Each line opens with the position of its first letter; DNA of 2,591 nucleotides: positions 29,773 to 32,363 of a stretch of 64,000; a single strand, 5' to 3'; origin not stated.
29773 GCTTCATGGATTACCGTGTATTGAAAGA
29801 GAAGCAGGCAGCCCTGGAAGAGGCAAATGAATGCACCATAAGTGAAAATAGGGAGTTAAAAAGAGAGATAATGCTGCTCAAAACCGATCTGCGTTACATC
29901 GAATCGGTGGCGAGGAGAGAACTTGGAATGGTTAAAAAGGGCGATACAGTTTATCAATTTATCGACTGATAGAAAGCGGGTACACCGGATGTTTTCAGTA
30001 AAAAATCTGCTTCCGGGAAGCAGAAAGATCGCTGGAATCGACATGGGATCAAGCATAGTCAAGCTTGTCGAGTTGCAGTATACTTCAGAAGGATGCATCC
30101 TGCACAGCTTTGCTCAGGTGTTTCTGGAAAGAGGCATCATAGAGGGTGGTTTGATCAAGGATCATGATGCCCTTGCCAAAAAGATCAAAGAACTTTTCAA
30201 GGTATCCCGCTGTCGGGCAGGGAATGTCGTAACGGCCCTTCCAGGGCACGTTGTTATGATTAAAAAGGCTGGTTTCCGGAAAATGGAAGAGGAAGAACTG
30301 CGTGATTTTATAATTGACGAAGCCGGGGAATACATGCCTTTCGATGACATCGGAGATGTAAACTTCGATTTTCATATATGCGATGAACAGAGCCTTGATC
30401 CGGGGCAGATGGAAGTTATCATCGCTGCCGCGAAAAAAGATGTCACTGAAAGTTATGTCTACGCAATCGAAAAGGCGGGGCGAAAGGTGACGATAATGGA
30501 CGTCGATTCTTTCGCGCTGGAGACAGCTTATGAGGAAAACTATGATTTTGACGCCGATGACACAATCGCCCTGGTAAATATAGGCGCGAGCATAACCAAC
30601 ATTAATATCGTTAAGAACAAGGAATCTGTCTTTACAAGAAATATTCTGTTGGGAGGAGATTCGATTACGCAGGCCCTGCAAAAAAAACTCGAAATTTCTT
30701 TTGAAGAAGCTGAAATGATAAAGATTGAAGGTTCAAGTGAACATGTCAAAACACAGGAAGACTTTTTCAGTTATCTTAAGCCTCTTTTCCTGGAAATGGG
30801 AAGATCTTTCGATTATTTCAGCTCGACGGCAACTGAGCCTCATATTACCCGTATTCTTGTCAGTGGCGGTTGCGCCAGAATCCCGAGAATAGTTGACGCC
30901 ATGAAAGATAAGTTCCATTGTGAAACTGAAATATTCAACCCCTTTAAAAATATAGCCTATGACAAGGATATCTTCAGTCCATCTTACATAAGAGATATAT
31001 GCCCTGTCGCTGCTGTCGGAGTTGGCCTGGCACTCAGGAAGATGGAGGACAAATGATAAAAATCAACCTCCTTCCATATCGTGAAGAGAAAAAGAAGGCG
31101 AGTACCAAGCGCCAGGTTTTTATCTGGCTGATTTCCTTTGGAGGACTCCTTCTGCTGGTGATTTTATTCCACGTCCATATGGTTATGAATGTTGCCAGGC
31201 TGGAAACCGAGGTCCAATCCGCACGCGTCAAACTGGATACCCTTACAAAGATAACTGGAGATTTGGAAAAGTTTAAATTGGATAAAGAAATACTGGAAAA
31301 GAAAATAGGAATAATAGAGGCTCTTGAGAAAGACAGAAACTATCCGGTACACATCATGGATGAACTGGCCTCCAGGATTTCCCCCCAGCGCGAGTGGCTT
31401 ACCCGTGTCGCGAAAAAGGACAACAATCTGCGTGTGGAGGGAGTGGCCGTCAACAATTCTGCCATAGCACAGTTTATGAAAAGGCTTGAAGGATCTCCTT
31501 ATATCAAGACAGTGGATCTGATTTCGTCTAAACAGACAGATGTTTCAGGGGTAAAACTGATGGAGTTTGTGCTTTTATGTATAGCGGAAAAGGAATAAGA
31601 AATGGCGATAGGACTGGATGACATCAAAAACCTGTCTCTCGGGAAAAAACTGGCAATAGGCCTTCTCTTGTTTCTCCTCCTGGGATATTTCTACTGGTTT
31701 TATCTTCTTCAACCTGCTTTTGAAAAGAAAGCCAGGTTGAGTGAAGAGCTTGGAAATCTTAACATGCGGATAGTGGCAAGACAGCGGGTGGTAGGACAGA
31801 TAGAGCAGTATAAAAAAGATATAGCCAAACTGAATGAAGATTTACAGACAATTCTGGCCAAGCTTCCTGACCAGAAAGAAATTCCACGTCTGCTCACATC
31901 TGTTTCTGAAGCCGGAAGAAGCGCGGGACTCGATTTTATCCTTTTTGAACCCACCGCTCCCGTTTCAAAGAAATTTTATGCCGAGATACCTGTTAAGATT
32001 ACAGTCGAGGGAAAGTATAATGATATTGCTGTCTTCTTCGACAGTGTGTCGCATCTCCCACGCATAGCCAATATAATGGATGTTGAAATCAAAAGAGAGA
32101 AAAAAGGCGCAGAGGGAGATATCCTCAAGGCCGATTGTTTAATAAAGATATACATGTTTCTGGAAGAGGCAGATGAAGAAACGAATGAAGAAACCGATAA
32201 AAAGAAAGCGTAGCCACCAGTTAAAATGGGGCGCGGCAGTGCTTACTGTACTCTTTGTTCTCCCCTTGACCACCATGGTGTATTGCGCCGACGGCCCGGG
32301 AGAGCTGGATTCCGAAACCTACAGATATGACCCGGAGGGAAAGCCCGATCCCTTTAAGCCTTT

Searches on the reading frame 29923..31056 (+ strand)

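Call 79: search_protein_families(library=pfam, proteins=[window:29923-31056:+], max_evalue=0.0001)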
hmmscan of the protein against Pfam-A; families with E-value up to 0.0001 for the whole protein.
window:29923-31056:+ (377 aa): 2 families
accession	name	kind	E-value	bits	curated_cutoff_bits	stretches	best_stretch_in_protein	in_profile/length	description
PF11104.14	PilM_2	-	2.5e-66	224.4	27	1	38-373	1-339/340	Type IV pilus assembly protein PilM;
PF14450.12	FtsA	-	6.4e-12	46.4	31.8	1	216-355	1-122/127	Cell division protein FtsA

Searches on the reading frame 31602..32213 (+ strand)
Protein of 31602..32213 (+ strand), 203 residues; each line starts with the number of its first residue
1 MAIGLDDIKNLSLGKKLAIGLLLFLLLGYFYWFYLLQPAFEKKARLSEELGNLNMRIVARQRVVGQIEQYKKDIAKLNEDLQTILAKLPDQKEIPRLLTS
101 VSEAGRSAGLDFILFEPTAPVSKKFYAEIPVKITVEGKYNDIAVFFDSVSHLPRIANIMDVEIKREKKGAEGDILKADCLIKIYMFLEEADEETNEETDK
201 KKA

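Call 79: search_protein_families(library=pfam, proteins=[window:31602-32213:+], max_evalue=0.0001)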
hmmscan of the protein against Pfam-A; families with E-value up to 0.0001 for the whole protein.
window:31602-32213:+ (203 aa): 1 family
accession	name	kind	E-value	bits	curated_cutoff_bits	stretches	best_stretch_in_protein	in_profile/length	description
PF04350.18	PilO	-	3.2e-40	138.1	22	1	48-188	6-145/145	Pilus assembly protein, PilO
